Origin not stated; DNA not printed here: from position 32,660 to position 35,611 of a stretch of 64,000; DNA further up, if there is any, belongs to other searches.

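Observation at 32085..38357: Atypical Nap-like periplasmic molybdoenzyme module: class-I-type diheme cytochrome, NapA-like, NapG-like, extended NapH-like and a second NapG-like, with no NapB/NapC/NapD/NapF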

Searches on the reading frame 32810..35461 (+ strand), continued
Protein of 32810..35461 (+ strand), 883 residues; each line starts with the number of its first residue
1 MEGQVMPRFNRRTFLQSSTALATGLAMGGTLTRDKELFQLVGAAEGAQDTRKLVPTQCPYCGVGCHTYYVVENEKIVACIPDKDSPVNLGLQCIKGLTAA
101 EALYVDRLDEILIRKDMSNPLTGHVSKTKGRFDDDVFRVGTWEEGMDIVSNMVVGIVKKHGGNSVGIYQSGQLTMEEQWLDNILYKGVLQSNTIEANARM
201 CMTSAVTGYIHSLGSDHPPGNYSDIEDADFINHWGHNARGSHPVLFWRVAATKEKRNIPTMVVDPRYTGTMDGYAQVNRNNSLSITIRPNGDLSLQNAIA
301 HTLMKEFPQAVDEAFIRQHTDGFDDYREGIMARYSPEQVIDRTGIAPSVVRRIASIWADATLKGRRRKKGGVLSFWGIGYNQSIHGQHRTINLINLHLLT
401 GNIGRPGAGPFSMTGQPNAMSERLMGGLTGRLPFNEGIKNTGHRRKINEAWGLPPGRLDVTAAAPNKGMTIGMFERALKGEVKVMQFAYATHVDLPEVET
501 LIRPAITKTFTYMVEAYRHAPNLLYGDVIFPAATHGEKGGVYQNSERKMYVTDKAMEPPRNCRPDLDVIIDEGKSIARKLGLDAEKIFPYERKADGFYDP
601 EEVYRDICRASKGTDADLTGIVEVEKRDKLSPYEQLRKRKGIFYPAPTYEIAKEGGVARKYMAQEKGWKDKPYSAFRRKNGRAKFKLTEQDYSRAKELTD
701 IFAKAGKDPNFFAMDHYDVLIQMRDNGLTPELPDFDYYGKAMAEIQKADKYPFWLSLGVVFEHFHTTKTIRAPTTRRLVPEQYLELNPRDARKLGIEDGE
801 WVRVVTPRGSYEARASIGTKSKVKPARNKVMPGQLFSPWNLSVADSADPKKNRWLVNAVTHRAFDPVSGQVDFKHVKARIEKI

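Call 92: search_protein_families(library=ncbifam, proteins=[L092:17367-18599:+, L075:308-2242:+, L073:3517-5088:+, L066:2631-3125:+, L022:15796-17064:+, L022:5646-6689:-, L043:3858-5132:-, L059:16454-17677:-, L042:11136-12560:+, L081:2636-3253:+], max_evalue=0.00001)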
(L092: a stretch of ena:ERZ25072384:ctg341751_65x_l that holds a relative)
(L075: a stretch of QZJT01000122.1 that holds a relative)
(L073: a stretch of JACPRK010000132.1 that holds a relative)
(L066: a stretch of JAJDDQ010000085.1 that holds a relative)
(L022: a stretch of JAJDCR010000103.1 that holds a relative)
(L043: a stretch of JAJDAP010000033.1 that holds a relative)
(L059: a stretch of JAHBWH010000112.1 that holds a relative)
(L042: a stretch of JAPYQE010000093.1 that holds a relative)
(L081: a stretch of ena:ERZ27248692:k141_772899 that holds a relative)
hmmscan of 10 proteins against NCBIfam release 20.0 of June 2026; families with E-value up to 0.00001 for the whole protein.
L092:17367-18599:+ (410 aa): 6 families
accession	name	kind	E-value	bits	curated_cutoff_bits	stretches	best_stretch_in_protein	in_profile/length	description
NF049980.1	SfMCT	equivalog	1.2e-31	109.7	320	1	19-385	4-377/378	L-lactate MFS transporter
TIGR00890.1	2A0111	subfamily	1.9e-24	86.3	374.85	1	19-390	4-375/377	oxalate/formate antiport family MFS transporter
TIGR00892.1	2A0113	subfamily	2.4e-16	59.5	586.1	2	4-185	4-184/455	monocarboxylate transporter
TIGR04259.1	oxa_formateAnti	equivalog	2.3e-15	56.3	335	1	24-393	9-387/405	oxalate/formate MFS antiporter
NF038246.1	bile_salt_MFS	equivalog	3.7e-14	52.4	400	1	19-386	6-392/408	conjugated bile salt MFS transporter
NF033733.1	MFS_ArsK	equivalog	3.4e-10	39.3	400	1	18-322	3-310/388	arsenite efflux MFS transporter ArsK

L075:308-2242:+ (644 aa): 36 families (the best 25 are shown)
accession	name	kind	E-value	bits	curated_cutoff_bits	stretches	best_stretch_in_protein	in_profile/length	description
NF009410.0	PRK12771.1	subfamily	3.7e-117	392.3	516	2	144-625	138-563/566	NAD(P)-binding protein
NF010590.0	PRK13984.1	equivalog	1.7e-104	350.2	946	2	144-475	288-609/611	putative oxidoreductase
NF009454.0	PRK12814.1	equivalog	9.3e-92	308.4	916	2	143-547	192-579/657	putative NADPH-dependent glutamate synthase small subunit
TIGR01316.1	gltA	equivalog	2e-68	231.3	471.75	2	143-471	132-448/449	NADPH-dependent glutamate synthase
NF009414.0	PRK12778.1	equivalog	9.7e-67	225.8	1103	2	143-473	430-750/752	bifunctional dihydroorotate dehydrogenase B NAD binding subunit/NADPH-dependent glutamate synthase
TIGR03315.1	Se_ygfK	equivalog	4.4e-60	203.2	835.3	2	130-563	523-899/1012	putative selenate reductase subunit YgfK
TIGR01318.1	gltD_gamma_fam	subfamily_domain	2.7e-57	194.4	482.95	2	143-472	140-465/467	glutamate synthase, small subunit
NF009409.0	PRK12770.1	subfamily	1.6e-54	185.3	343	1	144-476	18-354/360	putative glutamate synthase subunit beta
NF009408.0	PRK12769.1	equivalog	6e-53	180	1003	2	137-474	320-653/659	formate-dependent uric acid utilization protein AegA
TIGR01317.1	GOGAT_sm_gam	subfamily_domain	2.6e-52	178.3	447.7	2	143-475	142-481/485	glutamate synthase small subunit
NF009413.0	PRK12775.1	equivalog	5.4e-47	160.2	1895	2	146-475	432-757/1006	putative trifunctional 2-polyprenylphenol hydroxylase/glutamate synthase subunit beta/ferritin domain-containing protein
NF009451.0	PRK12809.1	equivalog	9.7e-43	146.4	1154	2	145-468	311-630/639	formate-dependent uric acid utilization protein YgfT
NF009415.0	PRK12779.1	equivalog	9.5e-41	139.6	1519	1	146-472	308-626/944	putative bifunctional glutamate synthase subunit beta/2-polyprenylphenol hydroxylase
NF045663.1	diclust_near_Sec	equivalog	1.1e-37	129.6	530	3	20-94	19-93/759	pyridine nucleotide-disulfide oxidoreductase/dicluster-binding protein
TIGR01350.1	lipoamide_DH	equivalog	3.3e-11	42.5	408.8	1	379-470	240-331/461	dihydrolipoyl dehydrogenase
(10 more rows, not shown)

L073:3517-5088:+ (523 aa): 5 families
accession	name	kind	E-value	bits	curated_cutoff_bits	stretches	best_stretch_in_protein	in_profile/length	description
NF040969.1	cytb_ExtP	equivalog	4.7e-70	235.6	290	1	55-268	2-203/205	selenite/tellurite reduction operon b-type cytochrome ExtP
NF002990.0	PRK03735.1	subfamily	2.4e-49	168.1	325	1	47-266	11-218/223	cytochrome b6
NF050120.1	bc1_QcrB_actin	exception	2.1e-28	99.5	500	1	105-260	70-213/458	cytochrome bc1 complex cytochrome b subunit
NF041076.1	cyt_b_SoxC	equivalog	2.6e-27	95.9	740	1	80-247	30-181/542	proton pump complex cytochrome B SoxC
NF040970.1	memb_ExtQ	equivalog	1.9e-12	47.6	150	1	329-435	16-123/134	selenite/tellurite reduction operon b-type cytochrome membrane protein ExtQ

L066:2631-3125:+ (164 aa): 6 families
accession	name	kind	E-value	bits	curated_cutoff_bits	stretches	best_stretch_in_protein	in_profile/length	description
NF045928.1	Cytb6fFeSPetC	equivalog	6e-17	61.6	250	1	91-150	103-163/179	cytochrome b6-f complex iron-sulfur subunit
NF010001.0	PRK13474.1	subfamily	1.2e-16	60.5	154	1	91-146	102-158/178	cytochrome b6-f complex iron-sulfur subunit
TIGR01416.1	Rieske_proteo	equivalog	5e-14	52.7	97.4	1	89-136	109-161/176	ubiquinol-cytochrome c reductase iron-sulfur subunit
NF050121.1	bc1_QcrA_actin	exception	3.3e-12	46.6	275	1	87-151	238-306/319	cytochrome bc1 complex Rieske iron-sulfur subunit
TIGR02694.1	arsenite_ox_S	equivalog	2.8e-07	30.5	95.65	1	89-161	51-126/129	arsenate reductase (azurin) small subunit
NF041174.1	SDX_Thmprot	equivalog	4.1e-06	26.9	170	1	81-123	28-72/109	sulredoxin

L022:15796-17064:+ (422 aa): 0 families

L022:5646-6689:- (347 aa): 0 families

L043:3858-5132:- (424 aa): 0 families

L059:16454-17677:- (407 aa): 9 families
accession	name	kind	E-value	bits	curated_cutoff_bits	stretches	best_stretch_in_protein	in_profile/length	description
NF045515.2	Glp_gephyrin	equivalog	5.1e-91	305.4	475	1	11-396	18-402/403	molybdotransferase-like divisome protein Glp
NF007960.1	PRK10680.1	equivalog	3.1e-90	302.8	440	1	4-395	12-399/401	molybdopterin molybdotransferase MoeA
NF050098.1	MoeA_actino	exception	5.5e-82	275.7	560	1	11-396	18-399/400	molybdopterin molybdotransferase MoeA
NF011068.0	PRK14498.1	equivalog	2.5e-79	267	534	1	11-397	29-410/647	molybdopterin biosynthesis protein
NF011060.0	PRK14491.1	equivalog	1.9e-72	244.6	532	1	11-395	218-592/598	bifunctional molybdopterin-guanine dinucleotide biosynthesis adaptor protein MobB/molybdopterin molybdotransferase MoeA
NF011067.0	PRK14497.1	equivalog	8.3e-45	153.4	536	1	14-310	32-316/546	putative molybdopterin biosynthesis protein MoeA/unknown domain fusion protein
TIGR00177.1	molyb_syn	domain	3e-29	101.9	85.35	1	169-310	2-148/148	molybdenum cofactor synthesis domain-containing protein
NF001813.0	PRK00549.1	equivalog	3.7e-06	26.2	379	1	190-254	14-77/414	competence/damage-inducible protein A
NF002947.1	PRK03604.1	equivalog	3.8e-06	26.4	285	1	189-263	158-232/301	bifunctional molybdenum cofactor biosynthesis protein MoaC/MoaB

L042:11136-12560:+ (474 aa): 112 families (the best 25 are shown)
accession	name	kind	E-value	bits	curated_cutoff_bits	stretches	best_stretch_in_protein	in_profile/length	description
NF008469.0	PRK11361.1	equivalog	1.8e-144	481.9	714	1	6-462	5-458/461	acetoacetate metabolism transcriptional regulator AtoC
TIGR02915.1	PEP_resp_reg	equivalog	1.9e-125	419.2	502.6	1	8-460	1-444/445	PEP-CTERM-box response regulator transcription factor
TIGR01818.1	ntrC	equivalog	1.5e-123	413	558.6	1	8-455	1-460/463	nitrogen regulation protein NR(I)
NF051870.1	NAssimRespRegNtrX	equivalog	1.1e-120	403.6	600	1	7-456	3-448/452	nitrogen assimilation response regulator NtrX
NF011695.0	PRK15115.1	equivalog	2.3e-113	379.3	763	1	6-463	7-441/445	two-component system response regulator GlrR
NF007689.0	PRK10365.1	equivalog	2.5e-112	375.9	760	1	7-452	7-436/441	sigma-54-dependent response regulator transcription factor ZraR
NF041946.1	LuxO_transreg_Vib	equivalog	2e-109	366.4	800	1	11-458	2-460/463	quorum-sensing sigma-54 dependent transcriptional regulator LuxO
NF038308.1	RNA_repair_RtcR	equivalog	1.9e-104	350.4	650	1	9-452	32-505/530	RNA repair transcriptional activator RtcR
TIGR01817.1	nifA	equivalog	2.4e-102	343.4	528.85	1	124-394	178-445/534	nif-specific transcriptional activator NifA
NF008176.1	PRK10923.1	equivalog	3e-102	342.6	620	1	7-395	5-389/469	nitrogen regulation protein NR(I)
NF041552.1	TF_PrdR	equivalog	1e-99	334.5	795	1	131-459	252-577/577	sigma-54 dependent transcriptional regulator PrdR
NF003451.0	PRK05022.1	equivalog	1.1e-97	328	476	1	121-460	168-510/512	nitric oxide reductase transcriptional regulator NorR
NF049963.1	RespRegFlgRCampy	domain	7.9e-94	314.9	750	1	30-387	26-377/429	fla regulon two-component system response regulator FlgR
NF050807.1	TransRegFlbDCaul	equivalog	1.9e-93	313.8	750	1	7-460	2-440/454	sigma-54-dependent transcriptional regulator FlbD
TIGR02329.1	propionate_PrpR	equivalog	1.5e-84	284.5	499.2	1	118-456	189-525/526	propionate catabolism operon regulatory protein PrpR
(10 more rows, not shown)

L081:2636-3253:+ (205 aa): 6 families
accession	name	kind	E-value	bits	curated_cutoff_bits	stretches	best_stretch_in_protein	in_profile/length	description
NF050806.1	TransRegFixKCaul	equivalog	3.6e-11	42.7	300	1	19-200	28-212/215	transcriptional regulator FixK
NF006901.0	PRK09392.1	equivalog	9.5e-10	38.2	211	1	28-203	44-222/236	transcriptional activator FtrB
NF008365.0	PRK11161.1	subfamily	1.6e-08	34.1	228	1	20-202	53-243/250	fumarate/nitrate reduction transcriptional regulator Fnr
TIGR03697.1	NtcA_cyano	equivalog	3.7e-07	30.1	244.95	1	22-196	1-186/193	global nitrogen regulator NtcA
NF050815.1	TransActFtrBCaul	equivalog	1.6e-06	27.6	300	1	22-203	40-224/251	transcriptional activator FtrB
NF045989.1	TransRegFnrLRhodb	equivalog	8.6e-06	25.1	300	0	64-196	84-229/245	transcriptional regulator FnrL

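Call 93: find_homologous_proteins(query=L084:6013-8283:+, max_evalue=1e-30)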
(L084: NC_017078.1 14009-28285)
Query L084:6013-8283:+ (757 aa): 7999 proteins with E <= 1e-30 among 8000 candidates; the best 120 are listed.
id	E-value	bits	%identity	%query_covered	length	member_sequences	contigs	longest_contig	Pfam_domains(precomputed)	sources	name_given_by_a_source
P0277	0.0e+0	1711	95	100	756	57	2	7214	PF00384.28,PF01568.28,PF04879.22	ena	-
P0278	0.0e+0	1692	94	100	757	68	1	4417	PF00384.28,PF01568.28,PF04879.22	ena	-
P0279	0.0e+0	1542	85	100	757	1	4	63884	PF00384.28,PF01568.28,PF04879.22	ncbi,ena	-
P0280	0.0e+0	1533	85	100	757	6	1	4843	PF00384.28,PF01568.28,PF04879.22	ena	-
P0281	0.0e+0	1502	85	98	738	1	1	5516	PF00384.28,PF01568.28,PF04879.22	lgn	-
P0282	0.0e+0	1451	80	100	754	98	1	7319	PF00384.28,PF01568.28,PF04879.22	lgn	-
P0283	0.0e+0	1396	77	100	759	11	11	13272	PF10518.15,PF00384.28,PF01568.28,PF04879.22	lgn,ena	-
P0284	0.0e+0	1395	78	100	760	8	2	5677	PF00384.28,PF01568.28,PF04879.22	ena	-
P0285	0.0e+0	1394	78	100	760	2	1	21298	PF00384.28,PF01568.28,PF04879.22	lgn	-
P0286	0.0e+0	1352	76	99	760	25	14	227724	PF00384.28,PF01568.28,PF04879.22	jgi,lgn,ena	jgi:nitrate reductase NapA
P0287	0.0e+0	1339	75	100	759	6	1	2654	PF00384.28,PF01568.28,PF04879.22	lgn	-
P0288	0.0e+0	1331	74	100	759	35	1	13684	PF00384.28,PF01568.28,PF04879.22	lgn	-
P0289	0.0e+0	1331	74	100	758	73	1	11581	PF00384.28,PF01568.28,PF04879.22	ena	-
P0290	0.0e+0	1264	70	100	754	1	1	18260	PF00384.28,PF01568.28,PF04879.22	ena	-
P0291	0.0e+0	1231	69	100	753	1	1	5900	PF00384.28,PF01568.28,PF04879.22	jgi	-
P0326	0.0e+0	1061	60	100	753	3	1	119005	PF00384.28,PF01568.28,PF04879.22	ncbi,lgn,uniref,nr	ncbi:nitrate reductase [Desulfitobacterium sp.]|uniref:molybdopterin oxidoreductase family protein n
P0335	1.3e-289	981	56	100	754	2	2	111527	PF00384.28,PF01568.28,PF04879.22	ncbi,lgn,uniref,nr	ncbi:nitrate reductase NapA [Symbiobacterium terraclitae]|uniref:Nitrate reductase n=1 Tax=Symbiobac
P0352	2.1e-277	941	55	95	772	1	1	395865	PF00384.28,PF01568.28,PF04879.22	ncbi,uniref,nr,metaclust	ncbi:nitrate reductase catalytic subunit [Desulfuribacillus stibiiarsenatis]|uniref:Nitrate reductas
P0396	1.6e-268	911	55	100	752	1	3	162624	PF00384.28,PF01568.28,PF04879.22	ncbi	ncbi:MAG: molybdopterin oxidoreductase family protein [Thermoanaerobaculia bacterium]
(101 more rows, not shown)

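Call 95: search_protein_families(library=ncbifam, proteins=[L084:6013-8283:+, P0335, P0326, P0396, P0352], max_evalue=1e-80)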
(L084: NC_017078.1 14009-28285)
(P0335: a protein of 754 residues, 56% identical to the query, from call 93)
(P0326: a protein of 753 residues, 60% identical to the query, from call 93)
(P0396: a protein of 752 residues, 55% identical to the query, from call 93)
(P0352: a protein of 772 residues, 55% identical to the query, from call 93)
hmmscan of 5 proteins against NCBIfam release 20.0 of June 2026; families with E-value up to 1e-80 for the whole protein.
L084:6013-8283:+ (757 aa): 5 families
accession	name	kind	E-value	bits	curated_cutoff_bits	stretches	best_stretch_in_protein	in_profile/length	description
NF010055.0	PRK13532.1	equivalog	5e-244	812.3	904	2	1-292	1-299/830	nitrate reductase catalytic subunit NapA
TIGR01706.1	NAPA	equivalog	3.7e-233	776.4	930.55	2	2-292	1-299/830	periplasmic nitrate reductase subunit alpha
TIGR01591.1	Fdh-alpha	equivalog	1.1e-168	562.4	666.25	1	46-753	2-672/672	formate dehydrogenase subunit alpha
NF047855.1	AssmNtatRedNasC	equivalog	1.1e-124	417.2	1100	1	35-754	13-707/708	assimilatory nitrate reductase catalytic subunit NasC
NF041323.1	Nitr_red_NasA_Halo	equivalog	1.5e-121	407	1000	1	50-753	3-672/673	assimilatory nitrate reductase NasA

P0335 (754 aa): 5 families
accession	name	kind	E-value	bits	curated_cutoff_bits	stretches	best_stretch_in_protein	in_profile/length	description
NF010055.0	PRK13532.1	equivalog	1.8e-241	803.9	904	1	1-295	1-301/830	nitrate reductase catalytic subunit NapA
TIGR01706.1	NAPA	equivalog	2.4e-230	767.1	930.55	1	3-295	2-301/830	periplasmic nitrate reductase subunit alpha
TIGR01591.1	Fdh-alpha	equivalog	1.6e-172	575.1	666.25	1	45-751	1-672/672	formate dehydrogenase subunit alpha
NF047855.1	AssmNtatRedNasC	equivalog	1.2e-127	427.1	1100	1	41-752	19-707/708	assimilatory nitrate reductase catalytic subunit NasC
NF041323.1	Nitr_red_NasA_Halo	equivalog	5.8e-123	411.7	1000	1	50-751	3-672/673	assimilatory nitrate reductase NasA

P0326 (753 aa): 5 families
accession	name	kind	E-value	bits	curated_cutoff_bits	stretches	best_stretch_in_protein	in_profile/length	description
NF010055.0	PRK13532.1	equivalog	4.4e-232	772.8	904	2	1-298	1-302/830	nitrate reductase catalytic subunit NapA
TIGR01706.1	NAPA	equivalog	5.2e-223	742.9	930.55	1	3-298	2-302/830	periplasmic nitrate reductase subunit alpha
TIGR01591.1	Fdh-alpha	equivalog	8.7e-172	572.7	666.25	1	49-749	2-671/672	formate dehydrogenase subunit alpha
NF047855.1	AssmNtatRedNasC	equivalog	6.9e-133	444.4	1100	1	37-751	12-707/708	assimilatory nitrate reductase catalytic subunit NasC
NF041323.1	Nitr_red_NasA_Halo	equivalog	1.3e-126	423.8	1000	1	53-751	3-673/673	assimilatory nitrate reductase NasA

P0396 (752 aa): 5 families
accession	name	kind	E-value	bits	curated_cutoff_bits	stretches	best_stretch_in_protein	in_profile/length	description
NF010055.0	PRK13532.1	equivalog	5e-215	716.4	904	1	1-286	1-297/830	nitrate reductase catalytic subunit NapA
TIGR01706.1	NAPA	equivalog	3.9e-206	687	930.55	0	2-286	1-297/830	periplasmic nitrate reductase subunit alpha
TIGR01591.1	Fdh-alpha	equivalog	1.6e-167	558.6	666.25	1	43-749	2-672/672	formate dehydrogenase subunit alpha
NF047855.1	AssmNtatRedNasC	equivalog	1.3e-146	489.8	1100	1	33-750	14-707/708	assimilatory nitrate reductase catalytic subunit NasC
NF041323.1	Nitr_red_NasA_Halo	equivalog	3.2e-123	412.6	1000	1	47-749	3-672/673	assimilatory nitrate reductase NasA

P0352 (772 aa): 5 families
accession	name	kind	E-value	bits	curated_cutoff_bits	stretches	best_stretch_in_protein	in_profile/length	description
NF010055.0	PRK13532.1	equivalog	4.7e-224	746.3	904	1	4-555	3-578/830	nitrate reductase catalytic subunit NapA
TIGR01706.1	NAPA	equivalog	4.3e-211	703.4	930.55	1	5-559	3-582/830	periplasmic nitrate reductase subunit alpha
TIGR01591.1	Fdh-alpha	equivalog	4e-165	550.6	666.25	1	53-769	1-672/672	formate dehydrogenase subunit alpha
NF047855.1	AssmNtatRedNasC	equivalog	3.5e-128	428.8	1100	1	45-770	15-707/708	assimilatory nitrate reductase catalytic subunit NasC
NF041323.1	Nitr_red_NasA_Halo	equivalog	1.9e-114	383.6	1000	1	58-766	3-669/673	assimilatory nitrate reductase NasA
